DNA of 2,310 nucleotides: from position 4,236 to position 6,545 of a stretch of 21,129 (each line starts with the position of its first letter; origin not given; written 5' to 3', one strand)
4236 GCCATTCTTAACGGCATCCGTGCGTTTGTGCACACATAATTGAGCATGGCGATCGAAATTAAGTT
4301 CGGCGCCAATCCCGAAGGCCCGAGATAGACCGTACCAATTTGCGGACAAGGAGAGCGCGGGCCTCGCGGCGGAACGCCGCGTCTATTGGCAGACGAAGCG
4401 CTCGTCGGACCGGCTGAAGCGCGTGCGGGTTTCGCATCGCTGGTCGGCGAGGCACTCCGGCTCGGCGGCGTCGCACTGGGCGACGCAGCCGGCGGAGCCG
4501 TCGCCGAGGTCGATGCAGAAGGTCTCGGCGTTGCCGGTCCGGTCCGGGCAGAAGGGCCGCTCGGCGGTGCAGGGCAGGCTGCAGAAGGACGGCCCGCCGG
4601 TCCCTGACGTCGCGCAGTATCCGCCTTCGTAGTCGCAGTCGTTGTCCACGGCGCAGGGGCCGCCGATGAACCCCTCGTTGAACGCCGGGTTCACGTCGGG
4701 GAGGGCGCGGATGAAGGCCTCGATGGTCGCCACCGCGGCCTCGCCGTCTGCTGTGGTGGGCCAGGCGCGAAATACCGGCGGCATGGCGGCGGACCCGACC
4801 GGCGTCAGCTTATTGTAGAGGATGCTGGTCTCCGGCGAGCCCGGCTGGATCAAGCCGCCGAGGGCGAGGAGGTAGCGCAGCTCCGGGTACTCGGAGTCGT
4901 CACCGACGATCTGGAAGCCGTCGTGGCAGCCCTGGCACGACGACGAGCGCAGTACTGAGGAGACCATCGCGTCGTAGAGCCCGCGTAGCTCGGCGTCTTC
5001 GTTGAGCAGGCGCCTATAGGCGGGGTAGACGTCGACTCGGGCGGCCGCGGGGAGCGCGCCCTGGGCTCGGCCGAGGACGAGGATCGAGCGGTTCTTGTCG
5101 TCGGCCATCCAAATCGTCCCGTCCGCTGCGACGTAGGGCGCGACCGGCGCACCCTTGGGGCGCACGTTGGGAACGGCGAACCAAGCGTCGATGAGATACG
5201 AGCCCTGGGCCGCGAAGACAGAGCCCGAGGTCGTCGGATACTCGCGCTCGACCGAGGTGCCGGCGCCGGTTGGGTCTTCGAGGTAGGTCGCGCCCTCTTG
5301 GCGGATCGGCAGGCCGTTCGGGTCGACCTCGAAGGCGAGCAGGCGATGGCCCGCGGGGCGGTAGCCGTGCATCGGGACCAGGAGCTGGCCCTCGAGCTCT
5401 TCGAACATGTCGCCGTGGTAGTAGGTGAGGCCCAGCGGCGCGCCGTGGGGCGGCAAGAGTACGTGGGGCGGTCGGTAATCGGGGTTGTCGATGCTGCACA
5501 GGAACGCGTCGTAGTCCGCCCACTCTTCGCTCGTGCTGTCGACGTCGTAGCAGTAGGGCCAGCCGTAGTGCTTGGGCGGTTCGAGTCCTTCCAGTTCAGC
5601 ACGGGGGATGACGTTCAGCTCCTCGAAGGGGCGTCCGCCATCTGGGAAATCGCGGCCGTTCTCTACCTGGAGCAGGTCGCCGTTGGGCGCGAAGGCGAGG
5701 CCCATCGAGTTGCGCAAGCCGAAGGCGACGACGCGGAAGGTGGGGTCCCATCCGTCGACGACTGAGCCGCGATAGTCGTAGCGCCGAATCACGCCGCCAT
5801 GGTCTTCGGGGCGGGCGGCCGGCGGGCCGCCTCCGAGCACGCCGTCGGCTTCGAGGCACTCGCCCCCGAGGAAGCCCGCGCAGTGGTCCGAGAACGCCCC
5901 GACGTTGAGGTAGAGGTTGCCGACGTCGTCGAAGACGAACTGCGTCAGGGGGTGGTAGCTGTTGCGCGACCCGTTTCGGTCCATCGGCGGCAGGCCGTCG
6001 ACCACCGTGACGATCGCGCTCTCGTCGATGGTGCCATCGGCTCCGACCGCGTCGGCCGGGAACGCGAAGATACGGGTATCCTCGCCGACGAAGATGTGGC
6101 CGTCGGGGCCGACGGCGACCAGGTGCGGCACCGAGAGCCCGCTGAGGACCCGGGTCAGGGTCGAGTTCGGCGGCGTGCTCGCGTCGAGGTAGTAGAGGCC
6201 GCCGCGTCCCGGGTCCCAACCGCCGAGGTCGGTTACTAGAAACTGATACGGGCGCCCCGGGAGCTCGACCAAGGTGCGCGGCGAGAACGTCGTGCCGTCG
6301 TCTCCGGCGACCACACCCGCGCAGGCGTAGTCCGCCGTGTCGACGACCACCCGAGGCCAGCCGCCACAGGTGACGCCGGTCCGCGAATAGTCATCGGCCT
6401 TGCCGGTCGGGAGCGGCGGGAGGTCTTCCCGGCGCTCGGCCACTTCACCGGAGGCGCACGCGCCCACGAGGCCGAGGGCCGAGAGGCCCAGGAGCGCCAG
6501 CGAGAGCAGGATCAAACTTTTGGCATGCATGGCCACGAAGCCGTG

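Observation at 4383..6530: SGDH-like beta-propeller fused to a c-type cytochrome and a 14-Cys tail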

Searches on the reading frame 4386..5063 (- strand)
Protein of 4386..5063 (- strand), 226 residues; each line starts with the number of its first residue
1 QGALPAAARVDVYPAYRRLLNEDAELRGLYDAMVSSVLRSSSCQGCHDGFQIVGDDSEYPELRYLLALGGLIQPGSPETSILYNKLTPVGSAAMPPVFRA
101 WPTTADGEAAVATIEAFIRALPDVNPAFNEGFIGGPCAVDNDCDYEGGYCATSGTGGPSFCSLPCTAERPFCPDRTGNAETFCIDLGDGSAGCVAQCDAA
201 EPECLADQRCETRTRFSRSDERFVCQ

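Call 41: search_protein_families(library=pfam, alignment_id=A4, max_evalue=1)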
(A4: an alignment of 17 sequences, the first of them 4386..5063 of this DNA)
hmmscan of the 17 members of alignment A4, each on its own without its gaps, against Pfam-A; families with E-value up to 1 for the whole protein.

A. member 1, window:4386-5063:- (226 aa): 0 families

B. families by the number of members that match (of 17 scanned): 9 families
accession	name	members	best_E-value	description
PF07635.16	PSCyt1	5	0.0016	Planctomycete cytochrome C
PF13442.11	Cytochrome_CBB3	4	0.014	Cytochrome C oxidase, cbb3-type, subunit III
PF13391.12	HNH_2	1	0.0087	HNH endonuclease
PF20149.4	DUF6532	1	0.014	Domain of unknown function (DUF6532)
PF23547.1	Zn_ribbon_FGT1_1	1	0.026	FORGETTER1 first zinc ribbon domain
PF14522.11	Cytochrome_C7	1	0.029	Cytochrome c7 and related cytochrome c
PF24071.1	Phage_zn_bind_3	1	0.046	Phage FDXHR zinc binding domain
PF01322.25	Cytochrom_C_2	1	0.13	Cytochrome C'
PF25584.1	zf-CCCH_RBM22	1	0.46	RBM22 CCCH zinc finger domain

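Call 77: search_protein_families(library=ncbifam, alignment_id=A4, max_evalue=1)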
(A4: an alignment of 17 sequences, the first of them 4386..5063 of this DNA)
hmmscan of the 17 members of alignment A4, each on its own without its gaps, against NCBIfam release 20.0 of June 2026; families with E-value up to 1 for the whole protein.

A. member 1, window:4386-5063:- (226 aa): 2 families
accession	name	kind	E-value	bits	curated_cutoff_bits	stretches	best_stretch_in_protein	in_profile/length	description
NF047812.1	LIC11213_lipo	equivalog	0.0089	16.2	100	1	40-88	49-93/118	LIC11213 family lipoprotein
TIGR03806.1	chp_HNE_0200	subfamily_domain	0.073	12.2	313.3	1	72-119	268-312/314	SO2930 family diheme c-type cytochrome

B. families by the number of members that match (of 17 scanned): 10 families
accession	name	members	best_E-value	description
TIGR03806.1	chp_HNE_0200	5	0.0034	SO2930 family diheme c-type cytochrome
NF047812.1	LIC11213_lipo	3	0.003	LIC11213 family lipoprotein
TIGR03153.1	cytochr_NrfH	3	0.0055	cytochrome c nitrite reductase small subunit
NF047383.1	T4SS_eff_BspC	1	0.0033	type IV secretion system effector BspC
TIGR00782.1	ccoP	1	0.0085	cytochrome-c oxidase, cbb3-type subunit III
TIGR04257.1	nanowire_3heme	1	0.031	c(7)-type cytochrome triheme domain-containing protein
TIGR04315.1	octaheme_Shew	1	0.081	tetrathionate reductase family octaheme c-type cytochrome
TIGR00630.1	uvra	1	0.12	excinuclease ABC subunit UvrA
NF041683.1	ant_diox_AndAb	1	0.15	anthranilate 1,2-dioxygenase ferredoxin subunit AndAb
NF045773.1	cytochro_C550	1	0.2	cytochrome c550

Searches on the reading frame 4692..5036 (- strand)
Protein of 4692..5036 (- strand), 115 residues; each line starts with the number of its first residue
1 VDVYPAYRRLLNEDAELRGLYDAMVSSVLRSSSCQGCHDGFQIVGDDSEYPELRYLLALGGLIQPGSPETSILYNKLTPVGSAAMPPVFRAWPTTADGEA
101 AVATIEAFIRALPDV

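Call 12: search_protein_families(library=pfam, proteins=[window:4692-5036:-], max_evalue=10)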
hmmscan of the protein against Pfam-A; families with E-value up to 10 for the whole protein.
seq(115 aa): 1 family
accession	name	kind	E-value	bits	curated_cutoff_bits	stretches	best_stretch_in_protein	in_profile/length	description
PF07635.16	PSCyt1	-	0.14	13.2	22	1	59-87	28-57/59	Planctomycete cytochrome C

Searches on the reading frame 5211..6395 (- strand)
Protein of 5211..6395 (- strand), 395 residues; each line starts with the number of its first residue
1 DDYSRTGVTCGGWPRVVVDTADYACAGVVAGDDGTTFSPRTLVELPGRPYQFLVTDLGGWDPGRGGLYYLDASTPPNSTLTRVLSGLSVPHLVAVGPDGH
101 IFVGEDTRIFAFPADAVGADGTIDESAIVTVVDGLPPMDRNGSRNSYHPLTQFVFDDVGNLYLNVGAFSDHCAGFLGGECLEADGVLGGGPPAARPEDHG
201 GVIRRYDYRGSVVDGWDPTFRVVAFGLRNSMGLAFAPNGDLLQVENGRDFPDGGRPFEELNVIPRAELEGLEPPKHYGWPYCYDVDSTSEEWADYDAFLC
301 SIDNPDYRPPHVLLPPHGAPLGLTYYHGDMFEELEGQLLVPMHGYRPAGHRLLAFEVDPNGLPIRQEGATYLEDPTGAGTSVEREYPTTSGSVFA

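Call 32: search_solved_structures(query=A2, max_evalue=0.001, show_alignments=5)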
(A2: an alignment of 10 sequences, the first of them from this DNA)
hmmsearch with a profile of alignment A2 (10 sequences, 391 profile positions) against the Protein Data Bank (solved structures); distinct sequences matched with E-value up to 0.001: 9.
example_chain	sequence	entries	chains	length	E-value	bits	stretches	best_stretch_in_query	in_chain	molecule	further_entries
5min_A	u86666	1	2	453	8.8e-09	38.3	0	187-292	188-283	Quinoprotein glucose dehydrogenase B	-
8re0_A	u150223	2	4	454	8.9e-09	38.3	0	187-292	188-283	Quinoprotein glucose dehydrogenase B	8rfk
1c9u_A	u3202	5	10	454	8.9e-09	38.3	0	187-292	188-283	SOLUBLE QUINOPROTEIN GLUCOSE DEHYDROGENASE | PROTEIN (SOLUBLE QUINOPROTEIN GLUCOSE DEHYDROGENASE) | Quinoprotein glucose dehydrogenase B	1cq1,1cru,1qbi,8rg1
6jt5_A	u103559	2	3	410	4e-08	36.1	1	182-340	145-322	Extracellular PQQ-dependent sugar dehydrogenase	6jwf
6ren_A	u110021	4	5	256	2.6e-05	26.8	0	61-118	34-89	3fPizza6-SH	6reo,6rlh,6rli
2ism_A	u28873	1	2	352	4e-05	26.2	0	74-112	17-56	Putative oxidoreductase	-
6i1q_A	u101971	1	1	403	0.0001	24.9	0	197-285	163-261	Soluble quino protein glucose dehydrogenase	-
6h7t_A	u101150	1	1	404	0.0001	24.9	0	197-285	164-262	Soluble quino protein glucose dehydrogenase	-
6i1t_A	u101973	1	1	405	0.0001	24.9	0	197-285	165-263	Soluble quino protein glucose dehydrogenase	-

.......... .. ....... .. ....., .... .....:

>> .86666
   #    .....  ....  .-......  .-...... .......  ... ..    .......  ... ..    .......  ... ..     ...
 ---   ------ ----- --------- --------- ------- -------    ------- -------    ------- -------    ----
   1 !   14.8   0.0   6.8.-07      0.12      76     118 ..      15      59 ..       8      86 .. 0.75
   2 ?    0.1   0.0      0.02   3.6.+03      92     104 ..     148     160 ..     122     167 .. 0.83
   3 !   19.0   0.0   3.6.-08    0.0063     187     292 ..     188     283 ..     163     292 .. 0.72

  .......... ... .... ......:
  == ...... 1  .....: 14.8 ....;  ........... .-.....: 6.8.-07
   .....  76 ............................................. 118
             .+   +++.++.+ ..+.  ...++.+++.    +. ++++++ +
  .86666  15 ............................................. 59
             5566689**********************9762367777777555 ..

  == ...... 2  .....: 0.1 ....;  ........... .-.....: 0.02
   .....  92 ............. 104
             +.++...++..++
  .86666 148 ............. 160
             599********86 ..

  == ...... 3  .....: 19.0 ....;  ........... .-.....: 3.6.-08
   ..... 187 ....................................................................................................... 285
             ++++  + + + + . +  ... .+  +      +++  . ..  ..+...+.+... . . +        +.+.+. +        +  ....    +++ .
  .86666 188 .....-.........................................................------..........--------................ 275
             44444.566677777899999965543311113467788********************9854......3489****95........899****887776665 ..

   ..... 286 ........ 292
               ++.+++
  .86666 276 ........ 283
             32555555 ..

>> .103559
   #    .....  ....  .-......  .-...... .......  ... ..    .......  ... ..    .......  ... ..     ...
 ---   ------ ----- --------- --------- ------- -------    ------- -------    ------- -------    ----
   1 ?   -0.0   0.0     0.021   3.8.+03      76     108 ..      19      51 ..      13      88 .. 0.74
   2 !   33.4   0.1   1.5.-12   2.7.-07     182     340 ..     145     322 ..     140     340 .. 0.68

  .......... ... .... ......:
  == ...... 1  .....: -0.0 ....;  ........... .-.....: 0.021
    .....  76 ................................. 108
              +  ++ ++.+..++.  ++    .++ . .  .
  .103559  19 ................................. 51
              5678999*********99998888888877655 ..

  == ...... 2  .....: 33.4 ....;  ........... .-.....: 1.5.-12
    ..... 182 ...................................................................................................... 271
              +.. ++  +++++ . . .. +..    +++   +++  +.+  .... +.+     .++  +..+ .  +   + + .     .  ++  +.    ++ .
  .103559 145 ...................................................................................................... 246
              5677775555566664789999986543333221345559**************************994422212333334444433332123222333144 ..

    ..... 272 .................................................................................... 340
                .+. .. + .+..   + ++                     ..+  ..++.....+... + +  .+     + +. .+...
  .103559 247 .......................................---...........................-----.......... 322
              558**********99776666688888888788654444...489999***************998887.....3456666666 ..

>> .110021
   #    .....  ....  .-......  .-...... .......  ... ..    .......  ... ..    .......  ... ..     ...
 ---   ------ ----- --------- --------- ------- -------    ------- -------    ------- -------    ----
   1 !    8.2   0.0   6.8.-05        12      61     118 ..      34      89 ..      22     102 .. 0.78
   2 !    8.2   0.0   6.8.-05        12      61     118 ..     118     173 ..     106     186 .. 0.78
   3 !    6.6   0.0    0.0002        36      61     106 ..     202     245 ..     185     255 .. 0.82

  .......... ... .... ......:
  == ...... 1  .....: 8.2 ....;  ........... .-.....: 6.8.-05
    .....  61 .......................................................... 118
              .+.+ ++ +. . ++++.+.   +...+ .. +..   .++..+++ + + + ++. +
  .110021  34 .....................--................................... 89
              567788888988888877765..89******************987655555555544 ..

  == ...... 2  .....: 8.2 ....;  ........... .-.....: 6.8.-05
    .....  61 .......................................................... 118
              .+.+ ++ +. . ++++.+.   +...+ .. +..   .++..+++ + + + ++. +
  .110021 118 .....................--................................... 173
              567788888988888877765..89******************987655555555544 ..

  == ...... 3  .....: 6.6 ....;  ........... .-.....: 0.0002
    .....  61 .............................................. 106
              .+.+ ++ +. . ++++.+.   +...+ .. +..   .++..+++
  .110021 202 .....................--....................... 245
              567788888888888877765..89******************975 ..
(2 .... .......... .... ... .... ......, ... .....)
